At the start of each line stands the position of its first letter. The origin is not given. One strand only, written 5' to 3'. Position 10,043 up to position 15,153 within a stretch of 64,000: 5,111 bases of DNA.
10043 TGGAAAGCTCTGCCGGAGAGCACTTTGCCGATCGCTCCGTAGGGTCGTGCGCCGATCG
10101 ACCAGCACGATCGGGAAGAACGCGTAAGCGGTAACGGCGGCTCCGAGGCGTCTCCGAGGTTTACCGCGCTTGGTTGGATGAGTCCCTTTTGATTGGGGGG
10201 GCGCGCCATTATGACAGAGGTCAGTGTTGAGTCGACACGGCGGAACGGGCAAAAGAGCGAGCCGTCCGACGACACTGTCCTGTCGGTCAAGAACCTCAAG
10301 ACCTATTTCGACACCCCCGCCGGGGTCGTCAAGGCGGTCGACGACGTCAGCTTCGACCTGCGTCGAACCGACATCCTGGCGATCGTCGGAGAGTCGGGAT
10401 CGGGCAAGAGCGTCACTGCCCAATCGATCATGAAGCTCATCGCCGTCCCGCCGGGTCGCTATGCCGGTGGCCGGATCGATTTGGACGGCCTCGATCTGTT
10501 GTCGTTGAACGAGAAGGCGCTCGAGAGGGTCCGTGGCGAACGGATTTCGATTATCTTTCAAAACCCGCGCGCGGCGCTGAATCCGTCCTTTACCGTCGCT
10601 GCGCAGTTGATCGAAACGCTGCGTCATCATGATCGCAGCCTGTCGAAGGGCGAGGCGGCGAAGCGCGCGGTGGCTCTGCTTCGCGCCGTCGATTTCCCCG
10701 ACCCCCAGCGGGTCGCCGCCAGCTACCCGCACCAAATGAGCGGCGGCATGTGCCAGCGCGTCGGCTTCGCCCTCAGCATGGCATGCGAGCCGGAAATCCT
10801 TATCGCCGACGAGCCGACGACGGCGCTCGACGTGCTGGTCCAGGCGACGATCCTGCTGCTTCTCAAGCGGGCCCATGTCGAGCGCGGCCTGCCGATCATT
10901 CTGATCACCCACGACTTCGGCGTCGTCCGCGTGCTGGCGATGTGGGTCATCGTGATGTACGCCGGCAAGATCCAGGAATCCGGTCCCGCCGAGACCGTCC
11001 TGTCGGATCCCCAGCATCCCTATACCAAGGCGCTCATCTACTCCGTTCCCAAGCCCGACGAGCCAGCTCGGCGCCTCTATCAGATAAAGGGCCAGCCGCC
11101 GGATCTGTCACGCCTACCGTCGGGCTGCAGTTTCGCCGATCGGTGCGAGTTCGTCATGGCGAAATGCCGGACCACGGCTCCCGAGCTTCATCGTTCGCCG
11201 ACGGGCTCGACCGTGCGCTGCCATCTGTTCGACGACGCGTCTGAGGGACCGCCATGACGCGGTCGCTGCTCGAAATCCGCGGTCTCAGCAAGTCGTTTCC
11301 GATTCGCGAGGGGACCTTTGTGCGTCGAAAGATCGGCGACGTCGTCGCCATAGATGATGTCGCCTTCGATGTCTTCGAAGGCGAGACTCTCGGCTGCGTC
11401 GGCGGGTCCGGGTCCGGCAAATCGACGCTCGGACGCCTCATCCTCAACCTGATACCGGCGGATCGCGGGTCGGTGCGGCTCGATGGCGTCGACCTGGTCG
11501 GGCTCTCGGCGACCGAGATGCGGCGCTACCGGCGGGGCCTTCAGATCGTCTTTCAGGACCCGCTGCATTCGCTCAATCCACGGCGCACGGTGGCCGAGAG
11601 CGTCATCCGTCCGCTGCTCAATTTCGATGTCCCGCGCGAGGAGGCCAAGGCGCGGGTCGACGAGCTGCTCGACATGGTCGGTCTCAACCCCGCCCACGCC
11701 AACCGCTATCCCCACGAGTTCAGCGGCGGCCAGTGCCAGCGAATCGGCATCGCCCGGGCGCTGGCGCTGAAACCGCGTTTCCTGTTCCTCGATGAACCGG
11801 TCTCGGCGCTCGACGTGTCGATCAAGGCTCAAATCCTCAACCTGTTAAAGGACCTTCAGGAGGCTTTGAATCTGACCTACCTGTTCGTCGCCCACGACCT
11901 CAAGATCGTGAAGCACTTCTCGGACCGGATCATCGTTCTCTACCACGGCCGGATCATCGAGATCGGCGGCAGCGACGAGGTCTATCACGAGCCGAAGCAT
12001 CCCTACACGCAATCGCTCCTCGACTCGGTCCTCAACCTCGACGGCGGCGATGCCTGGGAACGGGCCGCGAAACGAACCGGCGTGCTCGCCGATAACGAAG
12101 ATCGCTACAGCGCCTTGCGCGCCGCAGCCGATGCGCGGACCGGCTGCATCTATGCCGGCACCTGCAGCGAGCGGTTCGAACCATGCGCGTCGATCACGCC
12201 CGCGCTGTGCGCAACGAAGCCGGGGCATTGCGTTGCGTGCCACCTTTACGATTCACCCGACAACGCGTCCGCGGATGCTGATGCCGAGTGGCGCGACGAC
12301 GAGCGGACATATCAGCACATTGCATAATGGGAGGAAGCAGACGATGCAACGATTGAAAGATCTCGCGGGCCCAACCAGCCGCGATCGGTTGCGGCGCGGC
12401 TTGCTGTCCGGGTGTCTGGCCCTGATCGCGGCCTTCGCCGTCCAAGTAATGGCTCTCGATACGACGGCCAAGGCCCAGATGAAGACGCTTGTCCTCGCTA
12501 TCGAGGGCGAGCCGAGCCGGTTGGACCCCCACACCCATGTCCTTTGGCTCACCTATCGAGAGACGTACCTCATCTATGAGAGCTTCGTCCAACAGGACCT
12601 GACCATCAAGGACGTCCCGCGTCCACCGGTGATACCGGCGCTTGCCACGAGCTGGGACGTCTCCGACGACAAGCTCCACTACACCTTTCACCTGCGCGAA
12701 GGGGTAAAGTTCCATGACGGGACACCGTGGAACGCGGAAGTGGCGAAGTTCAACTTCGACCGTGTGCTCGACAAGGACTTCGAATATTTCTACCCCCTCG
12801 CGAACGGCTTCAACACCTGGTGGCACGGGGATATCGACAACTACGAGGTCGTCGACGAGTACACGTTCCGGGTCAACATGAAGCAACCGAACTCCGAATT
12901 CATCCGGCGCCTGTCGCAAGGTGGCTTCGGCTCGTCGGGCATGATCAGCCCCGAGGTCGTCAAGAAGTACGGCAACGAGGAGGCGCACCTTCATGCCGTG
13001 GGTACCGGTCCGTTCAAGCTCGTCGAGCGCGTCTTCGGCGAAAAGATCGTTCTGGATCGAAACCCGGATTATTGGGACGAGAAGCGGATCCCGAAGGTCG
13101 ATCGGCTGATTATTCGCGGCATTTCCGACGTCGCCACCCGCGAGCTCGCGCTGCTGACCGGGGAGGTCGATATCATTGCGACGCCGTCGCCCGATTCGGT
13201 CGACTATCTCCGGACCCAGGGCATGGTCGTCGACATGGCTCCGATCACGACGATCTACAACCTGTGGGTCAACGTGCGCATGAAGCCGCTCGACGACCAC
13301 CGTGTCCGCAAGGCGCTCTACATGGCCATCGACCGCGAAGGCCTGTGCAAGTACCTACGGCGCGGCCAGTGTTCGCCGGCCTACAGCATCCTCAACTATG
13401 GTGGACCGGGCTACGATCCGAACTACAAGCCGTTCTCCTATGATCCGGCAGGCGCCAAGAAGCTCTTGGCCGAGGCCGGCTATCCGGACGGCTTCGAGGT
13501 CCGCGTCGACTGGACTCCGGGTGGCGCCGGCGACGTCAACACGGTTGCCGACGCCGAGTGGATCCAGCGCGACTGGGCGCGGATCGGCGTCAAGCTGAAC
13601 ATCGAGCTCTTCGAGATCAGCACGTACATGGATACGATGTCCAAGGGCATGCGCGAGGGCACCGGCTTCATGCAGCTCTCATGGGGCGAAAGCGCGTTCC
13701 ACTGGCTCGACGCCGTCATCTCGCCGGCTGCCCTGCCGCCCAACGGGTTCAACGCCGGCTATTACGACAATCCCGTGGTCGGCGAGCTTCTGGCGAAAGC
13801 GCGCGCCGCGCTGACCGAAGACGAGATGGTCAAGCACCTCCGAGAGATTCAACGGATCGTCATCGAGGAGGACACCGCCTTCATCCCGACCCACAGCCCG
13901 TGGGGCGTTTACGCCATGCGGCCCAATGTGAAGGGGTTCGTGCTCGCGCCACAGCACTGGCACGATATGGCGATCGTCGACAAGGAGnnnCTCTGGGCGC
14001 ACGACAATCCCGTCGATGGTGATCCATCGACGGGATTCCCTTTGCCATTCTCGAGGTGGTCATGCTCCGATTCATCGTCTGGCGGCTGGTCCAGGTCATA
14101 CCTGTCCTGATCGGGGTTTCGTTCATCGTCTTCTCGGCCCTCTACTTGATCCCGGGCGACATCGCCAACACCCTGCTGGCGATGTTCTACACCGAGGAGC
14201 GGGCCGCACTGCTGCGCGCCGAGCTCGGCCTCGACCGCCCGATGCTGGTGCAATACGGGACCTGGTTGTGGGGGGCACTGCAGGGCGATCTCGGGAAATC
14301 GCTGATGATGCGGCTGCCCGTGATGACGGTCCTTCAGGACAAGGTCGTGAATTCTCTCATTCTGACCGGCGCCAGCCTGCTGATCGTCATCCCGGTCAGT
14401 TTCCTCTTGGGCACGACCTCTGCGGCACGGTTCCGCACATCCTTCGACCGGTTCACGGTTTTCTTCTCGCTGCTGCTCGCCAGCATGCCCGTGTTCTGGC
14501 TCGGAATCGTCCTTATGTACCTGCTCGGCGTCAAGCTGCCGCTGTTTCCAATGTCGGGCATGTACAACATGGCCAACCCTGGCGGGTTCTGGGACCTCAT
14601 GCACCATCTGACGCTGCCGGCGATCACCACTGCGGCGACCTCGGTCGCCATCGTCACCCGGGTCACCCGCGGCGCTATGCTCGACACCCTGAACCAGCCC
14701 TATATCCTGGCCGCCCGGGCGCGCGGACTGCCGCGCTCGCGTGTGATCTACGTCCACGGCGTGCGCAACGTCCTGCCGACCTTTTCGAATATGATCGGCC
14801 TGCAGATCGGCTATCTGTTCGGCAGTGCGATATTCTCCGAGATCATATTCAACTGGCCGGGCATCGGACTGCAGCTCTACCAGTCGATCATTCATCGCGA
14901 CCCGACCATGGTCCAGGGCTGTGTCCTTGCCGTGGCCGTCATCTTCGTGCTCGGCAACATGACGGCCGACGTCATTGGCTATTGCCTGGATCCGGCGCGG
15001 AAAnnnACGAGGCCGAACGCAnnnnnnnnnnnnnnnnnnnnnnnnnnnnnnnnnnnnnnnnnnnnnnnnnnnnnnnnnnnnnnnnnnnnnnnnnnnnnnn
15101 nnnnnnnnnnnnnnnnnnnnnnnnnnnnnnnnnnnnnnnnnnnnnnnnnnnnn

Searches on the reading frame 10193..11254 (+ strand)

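Call 11: search_protein_families(library=pfam, proteins=[window:10193-11254:+], max_evalue=0.00001)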
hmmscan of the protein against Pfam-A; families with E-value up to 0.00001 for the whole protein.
window:10193-11254:+ (354 aa): 2 families
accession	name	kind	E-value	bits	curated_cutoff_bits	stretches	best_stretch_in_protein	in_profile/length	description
PF00005.33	ABC_tran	-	2.1e-24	87.1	25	1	50-210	2-137/137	ABC transporter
PF08352.17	oligo_HPY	-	4.9e-23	81.7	27.1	1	262-325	2-65/65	Oligopeptide/dipeptide transporter, C-terminal region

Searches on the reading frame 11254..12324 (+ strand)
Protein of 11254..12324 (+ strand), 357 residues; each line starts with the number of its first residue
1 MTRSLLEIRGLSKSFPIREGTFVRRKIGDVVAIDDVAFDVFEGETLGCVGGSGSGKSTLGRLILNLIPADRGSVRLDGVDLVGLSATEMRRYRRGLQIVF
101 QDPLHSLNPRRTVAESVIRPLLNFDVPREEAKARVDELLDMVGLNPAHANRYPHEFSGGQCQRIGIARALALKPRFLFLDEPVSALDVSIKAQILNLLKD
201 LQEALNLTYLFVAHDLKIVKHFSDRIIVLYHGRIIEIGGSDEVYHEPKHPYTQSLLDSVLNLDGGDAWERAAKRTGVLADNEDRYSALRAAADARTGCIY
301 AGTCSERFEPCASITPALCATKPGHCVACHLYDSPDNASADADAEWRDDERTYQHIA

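Call 11: search_protein_families(library=pfam, proteins=[window:11254-12324:+], max_evalue=0.00001)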
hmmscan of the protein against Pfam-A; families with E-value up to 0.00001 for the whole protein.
window:11254-12324:+ (357 aa): 3 families
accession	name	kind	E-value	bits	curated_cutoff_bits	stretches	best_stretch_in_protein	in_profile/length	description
PF00005.33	ABC_tran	-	8.8e-32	111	25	1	34-183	2-136/137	ABC transporter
PF08352.17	oligo_HPY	-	6.2e-10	39.8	27.1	1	235-311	1-65/65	Oligopeptide/dipeptide transporter, C-terminal region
PF13304.12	AAA_21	-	6.2e-06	26.9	27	0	150-205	232-289/304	AAA domain, putative AbiEii toxin, Type IV TA system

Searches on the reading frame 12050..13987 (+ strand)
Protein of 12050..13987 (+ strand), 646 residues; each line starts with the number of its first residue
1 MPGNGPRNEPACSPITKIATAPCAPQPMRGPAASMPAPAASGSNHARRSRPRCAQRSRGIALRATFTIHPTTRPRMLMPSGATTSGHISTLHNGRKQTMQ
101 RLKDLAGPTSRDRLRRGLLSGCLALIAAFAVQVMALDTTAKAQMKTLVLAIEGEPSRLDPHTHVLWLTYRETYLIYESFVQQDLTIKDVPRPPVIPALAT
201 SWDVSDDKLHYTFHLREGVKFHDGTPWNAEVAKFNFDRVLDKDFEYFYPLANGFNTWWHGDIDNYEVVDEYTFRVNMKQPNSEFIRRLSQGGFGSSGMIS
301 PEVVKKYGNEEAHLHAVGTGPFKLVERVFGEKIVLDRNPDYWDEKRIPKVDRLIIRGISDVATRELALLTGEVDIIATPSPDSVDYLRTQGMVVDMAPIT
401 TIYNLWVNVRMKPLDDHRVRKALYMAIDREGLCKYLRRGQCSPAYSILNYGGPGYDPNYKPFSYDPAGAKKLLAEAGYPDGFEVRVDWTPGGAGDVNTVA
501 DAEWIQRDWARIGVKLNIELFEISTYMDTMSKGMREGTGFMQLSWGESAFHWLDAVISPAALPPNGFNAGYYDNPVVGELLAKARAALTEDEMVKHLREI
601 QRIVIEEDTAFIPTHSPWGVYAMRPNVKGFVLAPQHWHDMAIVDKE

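Call 11: search_protein_families(library=pfam, proteins=[window:12050-13987:+], max_evalue=0.00001)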
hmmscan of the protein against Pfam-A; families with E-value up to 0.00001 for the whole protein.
window:12050-13987:+ (646 aa): 1 family
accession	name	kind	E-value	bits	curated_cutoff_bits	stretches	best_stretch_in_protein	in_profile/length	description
PF00496.27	SBP_bac_5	-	6.7e-87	292.4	32.4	1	194-533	2-337/368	Bacterial extracellular solute-binding proteins, family 5 Middle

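Call 31: search_protein_families(library=ncbifam, proteins=[window:12050-13987:+], max_evalue=0.00001)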
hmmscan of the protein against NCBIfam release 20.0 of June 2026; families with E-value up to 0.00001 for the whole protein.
window:12050-13987:+ (646 aa): 10 families
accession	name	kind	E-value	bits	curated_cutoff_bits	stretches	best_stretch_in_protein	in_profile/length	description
NF011942.0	PRK15413.1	equivalog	8e-62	209.6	594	1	135-635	18-501/512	glutathione ABC transporter substrate-binding protein GsiB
NF043070.1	DppA_dipep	equivalog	6.4e-57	193.3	1005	1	127-643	11-532/535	dipeptide ABC transporter periplasmic-binding protein DppA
TIGR02294.1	nickel_nikA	equivalog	5.4e-53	180.2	393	1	142-547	3-403/501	nickel ABC transporter substrate-binding protein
NF011689.0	PRK15109.1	equivalog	2.2e-38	132.3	560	1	194-641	79-534/547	ABC transporter substrate-binding protein SapA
NF047575.1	opine_bind_CntA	exception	2.2e-35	122.2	800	1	134-519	26-410/535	staphylopine-dependent metal ABC transporter substrate-binding lipoprotein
NF045468.1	Opp5A_nikA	equivalog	1.2e-34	119.6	600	1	136-480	9-320/488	nickel ABC transporter substrate-binding protein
NF045467.1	Opp4A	equivalog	1.5e-33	115.9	650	1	199-634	83-545/556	oligopeptide ABC transporter substrate-binding protein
TIGR04028.1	SBP_KPN_01854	hypoth_equivalog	3.9e-33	114.8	468.5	1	194-481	44-334/509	TIGR04028 family ABC transporter substrate-binding protein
NF011684.0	PRK15104.1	equivalog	8.8e-29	100.6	947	1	113-629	9-523/543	oligopeptide ABC transporter substrate-binding protein OppA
NF007287.0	PRK09755.1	equivalog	1.2e-18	67.3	1098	1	194-635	76-522/535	ABC transporter substrate-binding protein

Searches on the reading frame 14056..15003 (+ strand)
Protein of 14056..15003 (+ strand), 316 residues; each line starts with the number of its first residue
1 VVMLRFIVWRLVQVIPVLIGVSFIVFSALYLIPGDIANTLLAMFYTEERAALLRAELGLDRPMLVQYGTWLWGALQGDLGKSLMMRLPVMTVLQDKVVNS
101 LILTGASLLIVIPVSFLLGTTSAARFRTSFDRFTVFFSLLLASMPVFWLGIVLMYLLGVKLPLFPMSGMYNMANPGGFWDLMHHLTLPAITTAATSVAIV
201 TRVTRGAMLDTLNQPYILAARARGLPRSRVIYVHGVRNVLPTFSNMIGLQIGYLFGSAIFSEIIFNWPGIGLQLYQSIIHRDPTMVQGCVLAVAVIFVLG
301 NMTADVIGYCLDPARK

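Call 11: search_protein_families(library=pfam, proteins=[window:14056-15003:+], max_evalue=0.00001)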
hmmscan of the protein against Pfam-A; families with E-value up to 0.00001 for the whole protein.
window:14056-15003:+ (316 aa): 2 families
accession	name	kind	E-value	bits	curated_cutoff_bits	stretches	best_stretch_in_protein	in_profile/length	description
PF00528.27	BPD_transp_1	-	9.3e-34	117.2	26.4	1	116-314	2-181/184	Binding-protein-dependent transport system inner membrane component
PF19300.4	BPD_transp_1_N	-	1.6e-11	44.8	23.8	1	3-78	1-76/114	Binding-prot-dependent transport system membrane comp, N-term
